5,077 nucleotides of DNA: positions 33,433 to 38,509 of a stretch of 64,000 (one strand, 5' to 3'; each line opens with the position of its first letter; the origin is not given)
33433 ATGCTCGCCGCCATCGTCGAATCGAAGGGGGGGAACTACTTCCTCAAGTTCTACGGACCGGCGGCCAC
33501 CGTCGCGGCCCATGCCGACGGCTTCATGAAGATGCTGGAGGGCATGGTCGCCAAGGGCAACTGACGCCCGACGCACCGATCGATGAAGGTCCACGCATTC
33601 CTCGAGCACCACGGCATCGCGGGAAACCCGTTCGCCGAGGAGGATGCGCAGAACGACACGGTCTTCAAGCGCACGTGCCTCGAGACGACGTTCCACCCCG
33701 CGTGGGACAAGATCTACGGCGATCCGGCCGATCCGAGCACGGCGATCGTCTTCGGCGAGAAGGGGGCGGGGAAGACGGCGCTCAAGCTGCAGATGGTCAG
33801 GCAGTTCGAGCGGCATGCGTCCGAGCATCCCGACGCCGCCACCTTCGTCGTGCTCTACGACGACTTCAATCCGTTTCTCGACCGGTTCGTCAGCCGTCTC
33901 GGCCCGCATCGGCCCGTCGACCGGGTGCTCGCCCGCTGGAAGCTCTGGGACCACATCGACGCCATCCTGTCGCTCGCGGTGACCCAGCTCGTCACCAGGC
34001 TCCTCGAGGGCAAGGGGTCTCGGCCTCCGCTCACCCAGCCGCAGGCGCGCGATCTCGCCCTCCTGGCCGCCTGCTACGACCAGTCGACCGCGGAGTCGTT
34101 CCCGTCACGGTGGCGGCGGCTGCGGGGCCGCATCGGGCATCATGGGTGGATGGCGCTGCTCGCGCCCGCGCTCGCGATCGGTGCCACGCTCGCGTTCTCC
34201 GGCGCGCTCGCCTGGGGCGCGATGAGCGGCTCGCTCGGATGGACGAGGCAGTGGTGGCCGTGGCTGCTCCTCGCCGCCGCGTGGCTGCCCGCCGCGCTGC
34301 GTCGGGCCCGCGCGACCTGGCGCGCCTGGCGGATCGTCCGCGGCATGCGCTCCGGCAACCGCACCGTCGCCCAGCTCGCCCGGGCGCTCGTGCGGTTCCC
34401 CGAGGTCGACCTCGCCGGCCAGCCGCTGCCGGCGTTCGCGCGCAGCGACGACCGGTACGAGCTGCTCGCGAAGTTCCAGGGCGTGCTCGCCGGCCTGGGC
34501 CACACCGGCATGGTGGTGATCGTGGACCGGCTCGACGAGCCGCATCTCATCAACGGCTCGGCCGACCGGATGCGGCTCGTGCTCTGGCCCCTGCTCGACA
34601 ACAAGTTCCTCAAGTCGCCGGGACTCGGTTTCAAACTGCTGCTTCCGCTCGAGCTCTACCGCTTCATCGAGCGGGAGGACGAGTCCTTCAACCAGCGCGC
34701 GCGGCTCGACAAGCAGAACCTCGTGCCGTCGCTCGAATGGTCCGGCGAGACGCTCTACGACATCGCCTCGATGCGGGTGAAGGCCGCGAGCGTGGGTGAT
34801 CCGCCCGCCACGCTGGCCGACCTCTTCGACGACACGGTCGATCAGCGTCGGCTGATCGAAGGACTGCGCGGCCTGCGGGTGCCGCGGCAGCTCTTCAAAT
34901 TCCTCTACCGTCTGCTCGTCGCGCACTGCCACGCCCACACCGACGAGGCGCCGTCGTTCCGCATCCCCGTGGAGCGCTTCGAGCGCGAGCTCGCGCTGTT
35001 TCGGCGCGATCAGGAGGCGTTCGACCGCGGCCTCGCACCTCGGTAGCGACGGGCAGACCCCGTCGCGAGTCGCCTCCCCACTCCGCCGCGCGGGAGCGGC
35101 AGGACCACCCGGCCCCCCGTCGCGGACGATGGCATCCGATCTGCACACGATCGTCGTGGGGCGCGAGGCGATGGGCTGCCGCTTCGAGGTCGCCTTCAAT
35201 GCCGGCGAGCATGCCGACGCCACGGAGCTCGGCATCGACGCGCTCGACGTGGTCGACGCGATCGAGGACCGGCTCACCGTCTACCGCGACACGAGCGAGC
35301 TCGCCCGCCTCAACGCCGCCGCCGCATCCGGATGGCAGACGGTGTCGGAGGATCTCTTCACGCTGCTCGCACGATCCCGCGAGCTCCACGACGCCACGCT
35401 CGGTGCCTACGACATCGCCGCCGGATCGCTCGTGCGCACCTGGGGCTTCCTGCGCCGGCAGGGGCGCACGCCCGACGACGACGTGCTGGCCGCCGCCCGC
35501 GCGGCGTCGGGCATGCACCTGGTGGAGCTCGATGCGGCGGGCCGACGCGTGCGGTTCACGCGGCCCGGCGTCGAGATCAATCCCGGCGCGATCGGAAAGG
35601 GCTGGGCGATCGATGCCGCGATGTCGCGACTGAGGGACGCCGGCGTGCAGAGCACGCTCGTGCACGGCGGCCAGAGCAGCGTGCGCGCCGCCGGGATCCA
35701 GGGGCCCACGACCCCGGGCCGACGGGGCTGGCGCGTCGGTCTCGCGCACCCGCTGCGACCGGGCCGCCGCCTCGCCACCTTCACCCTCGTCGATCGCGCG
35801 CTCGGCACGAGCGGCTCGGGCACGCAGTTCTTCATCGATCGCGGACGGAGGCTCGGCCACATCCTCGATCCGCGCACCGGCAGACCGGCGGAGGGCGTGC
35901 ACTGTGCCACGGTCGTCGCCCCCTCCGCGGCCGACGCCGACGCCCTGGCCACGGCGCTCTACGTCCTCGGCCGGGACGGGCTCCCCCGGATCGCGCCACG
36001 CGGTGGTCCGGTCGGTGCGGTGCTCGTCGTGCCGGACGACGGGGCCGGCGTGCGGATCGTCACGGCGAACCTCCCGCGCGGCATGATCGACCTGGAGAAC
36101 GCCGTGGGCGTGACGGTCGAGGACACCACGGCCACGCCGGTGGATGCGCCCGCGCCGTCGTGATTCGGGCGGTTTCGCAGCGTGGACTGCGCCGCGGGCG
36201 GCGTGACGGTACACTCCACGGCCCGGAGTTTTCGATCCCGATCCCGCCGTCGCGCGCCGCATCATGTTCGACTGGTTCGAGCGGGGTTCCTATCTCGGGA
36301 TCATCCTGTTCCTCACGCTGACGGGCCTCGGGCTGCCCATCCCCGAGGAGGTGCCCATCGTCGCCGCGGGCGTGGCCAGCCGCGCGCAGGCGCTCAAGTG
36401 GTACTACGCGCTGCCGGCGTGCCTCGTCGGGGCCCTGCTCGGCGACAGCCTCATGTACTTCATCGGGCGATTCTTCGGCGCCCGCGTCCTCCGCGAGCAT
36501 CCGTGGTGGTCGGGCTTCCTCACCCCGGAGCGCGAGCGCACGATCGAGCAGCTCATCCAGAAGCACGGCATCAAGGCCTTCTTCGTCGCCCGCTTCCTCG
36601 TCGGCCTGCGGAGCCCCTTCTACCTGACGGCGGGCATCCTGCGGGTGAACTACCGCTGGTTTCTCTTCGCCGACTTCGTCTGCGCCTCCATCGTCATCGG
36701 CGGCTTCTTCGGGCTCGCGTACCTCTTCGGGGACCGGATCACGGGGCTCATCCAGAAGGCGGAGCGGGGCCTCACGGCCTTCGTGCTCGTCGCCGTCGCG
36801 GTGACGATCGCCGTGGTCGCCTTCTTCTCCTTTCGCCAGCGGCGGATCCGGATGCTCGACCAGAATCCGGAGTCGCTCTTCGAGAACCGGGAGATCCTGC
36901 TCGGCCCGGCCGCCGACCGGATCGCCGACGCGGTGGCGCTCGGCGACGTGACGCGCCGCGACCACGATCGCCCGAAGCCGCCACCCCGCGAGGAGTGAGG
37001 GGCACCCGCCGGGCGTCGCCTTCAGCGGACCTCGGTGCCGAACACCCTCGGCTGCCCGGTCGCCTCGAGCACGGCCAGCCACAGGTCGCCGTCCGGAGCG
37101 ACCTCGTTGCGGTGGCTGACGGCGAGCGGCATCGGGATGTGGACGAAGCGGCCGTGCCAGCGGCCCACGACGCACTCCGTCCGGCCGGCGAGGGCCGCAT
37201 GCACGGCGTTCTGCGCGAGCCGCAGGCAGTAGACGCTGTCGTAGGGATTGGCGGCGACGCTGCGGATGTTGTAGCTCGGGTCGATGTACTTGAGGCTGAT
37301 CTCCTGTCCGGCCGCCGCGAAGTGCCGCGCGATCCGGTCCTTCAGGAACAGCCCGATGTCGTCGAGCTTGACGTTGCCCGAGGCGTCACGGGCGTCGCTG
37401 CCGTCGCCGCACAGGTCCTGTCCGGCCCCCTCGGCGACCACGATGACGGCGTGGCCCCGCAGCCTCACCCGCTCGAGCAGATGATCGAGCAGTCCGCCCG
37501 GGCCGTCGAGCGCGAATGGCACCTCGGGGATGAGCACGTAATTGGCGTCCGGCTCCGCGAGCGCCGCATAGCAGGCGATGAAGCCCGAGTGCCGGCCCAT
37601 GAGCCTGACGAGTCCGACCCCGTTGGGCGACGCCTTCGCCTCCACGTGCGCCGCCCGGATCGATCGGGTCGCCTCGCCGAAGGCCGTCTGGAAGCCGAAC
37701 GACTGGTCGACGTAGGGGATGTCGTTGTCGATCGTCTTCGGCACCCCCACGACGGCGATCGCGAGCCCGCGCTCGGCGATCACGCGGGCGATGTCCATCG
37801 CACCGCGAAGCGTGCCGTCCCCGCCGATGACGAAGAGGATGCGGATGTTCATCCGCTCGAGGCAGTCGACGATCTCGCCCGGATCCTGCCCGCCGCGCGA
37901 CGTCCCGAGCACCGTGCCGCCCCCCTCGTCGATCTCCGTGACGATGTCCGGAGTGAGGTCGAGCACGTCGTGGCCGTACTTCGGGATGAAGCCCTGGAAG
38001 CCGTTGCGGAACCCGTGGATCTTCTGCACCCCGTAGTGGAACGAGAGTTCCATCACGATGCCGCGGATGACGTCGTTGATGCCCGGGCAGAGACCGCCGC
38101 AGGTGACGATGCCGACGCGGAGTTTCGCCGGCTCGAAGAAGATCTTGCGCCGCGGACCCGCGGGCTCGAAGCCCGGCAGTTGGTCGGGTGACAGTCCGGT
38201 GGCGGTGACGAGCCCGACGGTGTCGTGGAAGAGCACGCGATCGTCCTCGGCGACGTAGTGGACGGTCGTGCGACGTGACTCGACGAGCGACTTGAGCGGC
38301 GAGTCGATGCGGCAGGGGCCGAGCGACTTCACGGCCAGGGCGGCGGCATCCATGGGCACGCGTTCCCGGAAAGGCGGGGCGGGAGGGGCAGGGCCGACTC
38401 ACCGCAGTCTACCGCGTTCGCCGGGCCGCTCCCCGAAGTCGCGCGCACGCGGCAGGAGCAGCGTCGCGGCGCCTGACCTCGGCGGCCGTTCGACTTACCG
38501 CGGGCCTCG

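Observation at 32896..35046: P-loop NTPase with a two-helix membrane hairpin inside the NTPase region (KAP-like topology), tightly linked to a secreted protein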

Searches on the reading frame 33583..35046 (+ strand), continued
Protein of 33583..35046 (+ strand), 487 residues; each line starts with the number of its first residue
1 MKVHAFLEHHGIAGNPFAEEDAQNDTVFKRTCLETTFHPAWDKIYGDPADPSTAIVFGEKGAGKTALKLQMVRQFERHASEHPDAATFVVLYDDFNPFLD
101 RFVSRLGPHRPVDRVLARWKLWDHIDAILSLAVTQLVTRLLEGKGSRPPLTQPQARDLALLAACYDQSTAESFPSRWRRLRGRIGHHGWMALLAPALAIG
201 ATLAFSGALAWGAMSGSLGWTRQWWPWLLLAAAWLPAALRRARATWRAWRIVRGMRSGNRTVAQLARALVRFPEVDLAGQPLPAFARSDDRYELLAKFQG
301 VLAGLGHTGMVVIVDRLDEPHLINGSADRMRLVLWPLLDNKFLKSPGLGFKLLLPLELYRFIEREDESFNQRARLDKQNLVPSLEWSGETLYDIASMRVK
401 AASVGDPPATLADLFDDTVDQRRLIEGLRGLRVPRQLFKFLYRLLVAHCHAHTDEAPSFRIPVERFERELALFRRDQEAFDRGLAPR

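Call 77: search_protein_families(library=pfam, proteins=[P0479, P0471, P0455, P0407], max_evalue=10)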
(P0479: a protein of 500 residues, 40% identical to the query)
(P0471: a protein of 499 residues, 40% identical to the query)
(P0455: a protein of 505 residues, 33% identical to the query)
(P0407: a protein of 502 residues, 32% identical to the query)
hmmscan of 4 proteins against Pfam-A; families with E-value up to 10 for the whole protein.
P0479 (500 aa): 5 families
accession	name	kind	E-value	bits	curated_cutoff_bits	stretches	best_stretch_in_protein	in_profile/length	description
PF00487.30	FA_desaturase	-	0.0018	18.5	29.7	1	152-277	77-196/253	Fatty acid desaturase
PF13191.12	AAA_16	-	0.0022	19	32.6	1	50-99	23-73/167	AAA ATPase domain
PF13401.12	AAA_22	-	0.0038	18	27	1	53-107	7-59/130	AAA domain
PF01637.24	ATPase_2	-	0.0056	16.9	33.2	1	53-85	22-50/225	ATPase domain predominantly from Archaea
PF10923.14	BrxC_BrxD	-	0.1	12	22.2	1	302-330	220-248/414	BREX system ATP-binding protein BrxC/D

P0471 (499 aa): 5 families
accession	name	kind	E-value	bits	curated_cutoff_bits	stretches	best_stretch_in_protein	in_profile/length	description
PF13401.12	AAA_22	-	0.0049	17.6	27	1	55-91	9-40/130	AAA domain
PF13191.12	AAA_16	-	0.0074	17.2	32.6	1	54-121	27-94/167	AAA ATPase domain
PF05729.18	NACHT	-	0.0086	16.4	26.7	1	53-98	2-48/167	NACHT domain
PF01637.24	ATPase_2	-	0.019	15.2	33.2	1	54-92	23-57/225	ATPase domain predominantly from Archaea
PF06414.18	Zeta_toxin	-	0.21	11.4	22.3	1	47-124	12-83/199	Zeta toxin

P0455 (505 aa): 5 families
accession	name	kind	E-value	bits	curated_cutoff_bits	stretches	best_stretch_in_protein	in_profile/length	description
PF24883.2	NPHP3_N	-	0.0022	18.7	24.8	1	35-83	6-54/164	Nephrocystin 3, N-terminal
PF13191.12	AAA_16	-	0.0059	17.5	32.6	1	50-104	23-75/167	AAA ATPase domain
PF13481.12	AAA_25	-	0.006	16.7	27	1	50-148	32-136/195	AAA domain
PF13401.12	AAA_22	-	0.024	15.4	27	1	54-118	8-71/130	AAA domain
PF01637.24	ATPase_2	-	0.17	12.1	33.2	1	54-81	23-50/225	ATPase domain predominantly from Archaea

P0407 (502 aa): 6 families
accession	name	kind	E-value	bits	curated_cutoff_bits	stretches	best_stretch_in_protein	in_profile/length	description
PF13191.12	AAA_16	-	0.0015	19.5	32.6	1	50-177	23-158/167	AAA ATPase domain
PF13401.12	AAA_22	-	0.0079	16.9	27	1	54-84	8-33/130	AAA domain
PF24883.2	NPHP3_N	-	0.043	14.5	24.8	0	438-466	128-156/164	Nephrocystin 3, N-terminal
PF01222.22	ERG4_ERG24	-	0.14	11.4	27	1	79-140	62-125/432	Ergosterol biosynthesis ERG4/ERG24 family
PF24389.1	ORC-CDC6-like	-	0.17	11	27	1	16-80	5-63/571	ORC-CDC6-like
PF23857.1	Phage_TAC_19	-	0.22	12.1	27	1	423-471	56-100/109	Phage tail chaperone protein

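Call 78: find_encoding_contigs(protein=P0479, flank=8000, max_places=1)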
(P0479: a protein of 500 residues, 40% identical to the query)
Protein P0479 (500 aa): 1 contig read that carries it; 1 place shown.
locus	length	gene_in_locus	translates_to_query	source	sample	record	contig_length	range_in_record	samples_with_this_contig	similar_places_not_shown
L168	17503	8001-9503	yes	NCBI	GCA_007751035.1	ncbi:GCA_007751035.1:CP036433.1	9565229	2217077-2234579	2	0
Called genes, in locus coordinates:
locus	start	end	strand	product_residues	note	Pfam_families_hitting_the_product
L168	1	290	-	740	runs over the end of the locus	PF00089:Trypsin, PF13365:Trypsin_2, PF06439:3keto-disac_hyd, PF13369:Transglut_core2, PF13371:TPR_9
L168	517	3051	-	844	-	PF07596:SBP_bac_10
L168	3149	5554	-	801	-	PF07596:SBP_bac_10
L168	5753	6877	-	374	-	-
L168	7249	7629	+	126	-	-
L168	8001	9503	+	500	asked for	-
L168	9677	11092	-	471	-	PF01425:Amidase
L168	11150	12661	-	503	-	PF00501:AMP-binding, PF13193:AMP-binding_C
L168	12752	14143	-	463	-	PF03448:MgtE_N, PF00571:CBS, PF01769:MgtE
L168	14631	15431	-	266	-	PF02463:SMC_N, PF13175:AAA_15 (weak), PF00005:ABC_tran, PF13304:AAA_21 (faint)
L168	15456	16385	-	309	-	PF00528:BPD_transp_1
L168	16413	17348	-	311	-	PF00528:BPD_transp_1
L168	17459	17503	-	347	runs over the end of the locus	PF12849:PBP_like_2, PF01547:SBP_bac_1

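Call 87: find_related_loci(query=A2, collection=viral_contigs, flank=5000)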
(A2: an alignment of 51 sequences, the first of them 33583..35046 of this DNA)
Query A2 (487 aa) in viral_contigs; peptide patterns used: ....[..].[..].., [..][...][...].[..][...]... (x = any residue, [..] = any of these).
164 stretches matched a pattern, but none encodes a relative of the query by tblastn (E <= 1e-3).

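Call 89: search_dna_similar(query=window:33583-35046:+, collection=plasmids, mode=protein, max_evalue=0.001, max_rows=10)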
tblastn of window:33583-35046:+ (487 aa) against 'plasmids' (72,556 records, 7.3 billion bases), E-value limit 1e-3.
No match.

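Call 90: search_dna_similar(query=window:33583-35046:+, collection=phages, mode=protein, max_evalue=0.001, max_rows=10)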
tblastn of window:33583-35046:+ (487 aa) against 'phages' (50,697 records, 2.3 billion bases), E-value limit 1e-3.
No match.

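Call 93: fold_search(model_id=the predicted structure, library=viral)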
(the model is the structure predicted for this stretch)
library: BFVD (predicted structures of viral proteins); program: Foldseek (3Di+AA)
matches with E <= 10: 66; with E <= 0.001: 0
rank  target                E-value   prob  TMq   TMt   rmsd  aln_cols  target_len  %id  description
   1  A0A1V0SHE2            6.2e-02  0.98  0.21  0.19   8.0       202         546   11  AAA family ATPase [Hokovirus HKV1]
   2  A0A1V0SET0            1.3e-01  0.66  0.23  0.28  26.0       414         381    8  AAA family ATPase [Hokovirus HKV1]
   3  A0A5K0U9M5            2.3e-01  0.82  0.20  0.17   9.1       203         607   13  AAA family ATPase [Yasminevirus sp. GU-2018]
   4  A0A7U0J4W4            4.3e-01  0.13  0.16  0.14  22.2       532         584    8  (no name in the UniProt tables at hand)
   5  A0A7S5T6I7            7.9e-01  0.18  0.18  0.18  21.9       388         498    9  (no name in the UniProt tables at hand)
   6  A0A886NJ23            7.9e-01  0.13  0.13  0.16  21.6       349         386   12  (no name in the UniProt tables at hand)
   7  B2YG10                8.6e-01  0.15  0.22  0.21  21.1       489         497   12  Putative vacuolar sorting ATPase [Musca hytrovirus(isolate Musca domestica/United States/Boucias/-)]
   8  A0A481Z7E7            9.0e-01  0.60  0.23  0.30   8.5       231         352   10  ATPase domain protein [Pithovirus LCPAC104]
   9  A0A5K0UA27            9.4e-01  0.41  0.19  0.11   8.3       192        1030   10  AAA family ATPase [Yasminevirus sp. GU-2018]
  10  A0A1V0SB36            9.8e-01  0.54  0.22  0.21   7.9       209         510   13  AAA family ATPase [Catovirus CTV1]
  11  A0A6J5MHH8            1.3e+00  0.12  0.12  0.20  25.4       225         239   14  Uncharacterized protein [uncultured Caudovirales phage]
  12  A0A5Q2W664            1.3e+00  0.04  0.11  0.09  23.4       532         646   10  (no name in the UniProt tables at hand)
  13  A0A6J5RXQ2            1.4e+00  0.38  0.20  0.22   7.7       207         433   14  RPT1 ATP-dependent 26S proteasome regulatory subunit [uncultured Caudovirales phage]
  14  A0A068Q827            1.8e+00  0.04  0.10  0.10  29.0       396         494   10  Uncharacterized protein [Rosellinia necatrix fusarivirus 1]
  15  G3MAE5                2.0e+00  0.03  0.08  0.12  23.6       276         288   11  Gp404 [Bacillus phage G]
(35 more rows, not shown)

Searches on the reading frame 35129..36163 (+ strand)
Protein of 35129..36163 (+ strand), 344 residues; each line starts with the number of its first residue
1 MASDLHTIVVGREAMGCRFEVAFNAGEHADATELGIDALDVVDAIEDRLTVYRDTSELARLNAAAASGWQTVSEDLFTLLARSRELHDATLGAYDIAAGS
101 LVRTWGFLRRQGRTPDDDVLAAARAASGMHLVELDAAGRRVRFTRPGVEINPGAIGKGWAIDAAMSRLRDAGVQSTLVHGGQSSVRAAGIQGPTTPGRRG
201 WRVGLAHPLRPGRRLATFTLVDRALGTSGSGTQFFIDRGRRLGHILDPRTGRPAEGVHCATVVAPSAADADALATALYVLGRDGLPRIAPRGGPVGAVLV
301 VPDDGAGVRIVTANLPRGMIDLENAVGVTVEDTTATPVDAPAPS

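Call 3: search_protein_families(library=pfam, proteins=[window:35129-36163:+], max_evalue=1)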
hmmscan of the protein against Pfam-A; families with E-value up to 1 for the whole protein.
window:35129-36163:+ (344 aa): 1 family
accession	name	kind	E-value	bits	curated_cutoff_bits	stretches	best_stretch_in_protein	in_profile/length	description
PF02424.20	ApbE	-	2.9e-63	214.3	25.6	1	15-290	1-256/266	ApbE family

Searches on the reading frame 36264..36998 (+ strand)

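Call 3: search_protein_families(library=pfam, proteins=[window:36264-36998:+], max_evalue=1)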
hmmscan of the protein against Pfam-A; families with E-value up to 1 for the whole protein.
window:36264-36998:+ (244 aa): 2 families
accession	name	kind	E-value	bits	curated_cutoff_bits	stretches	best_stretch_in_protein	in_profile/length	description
PF09335.16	VTT_dom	-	1.1e-17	65.1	33.9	1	26-147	1-116/123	VTT domain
PF17592.7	DUF5489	-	0.75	10.8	27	0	8-40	14-46/78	Family of unknown function (DUF5489)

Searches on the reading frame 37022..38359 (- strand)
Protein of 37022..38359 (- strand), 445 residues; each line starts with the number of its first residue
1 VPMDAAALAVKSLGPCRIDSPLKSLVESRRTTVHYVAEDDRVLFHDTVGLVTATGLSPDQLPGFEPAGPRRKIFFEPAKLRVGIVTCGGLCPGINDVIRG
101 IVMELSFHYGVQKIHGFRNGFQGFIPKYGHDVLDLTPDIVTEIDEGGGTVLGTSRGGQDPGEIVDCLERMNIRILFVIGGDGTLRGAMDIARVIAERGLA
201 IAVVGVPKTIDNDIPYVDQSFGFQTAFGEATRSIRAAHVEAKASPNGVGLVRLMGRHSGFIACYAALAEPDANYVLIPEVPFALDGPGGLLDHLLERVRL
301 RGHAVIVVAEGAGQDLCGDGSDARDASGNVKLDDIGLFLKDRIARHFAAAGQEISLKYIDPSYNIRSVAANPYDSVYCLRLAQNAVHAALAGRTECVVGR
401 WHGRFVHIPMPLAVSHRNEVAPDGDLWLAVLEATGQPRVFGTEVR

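Call 72: search_protein_families(library=pfam, proteins=[window:37022-38359:-], max_evalue=0.01)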
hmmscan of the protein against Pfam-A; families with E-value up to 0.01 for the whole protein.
window:37022-38359:- (445 aa): 1 family
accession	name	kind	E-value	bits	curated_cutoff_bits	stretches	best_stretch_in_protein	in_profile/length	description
PF00365.25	PFK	-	3.3e-60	204.2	30.9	1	81-388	1-276/277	Phosphofructokinase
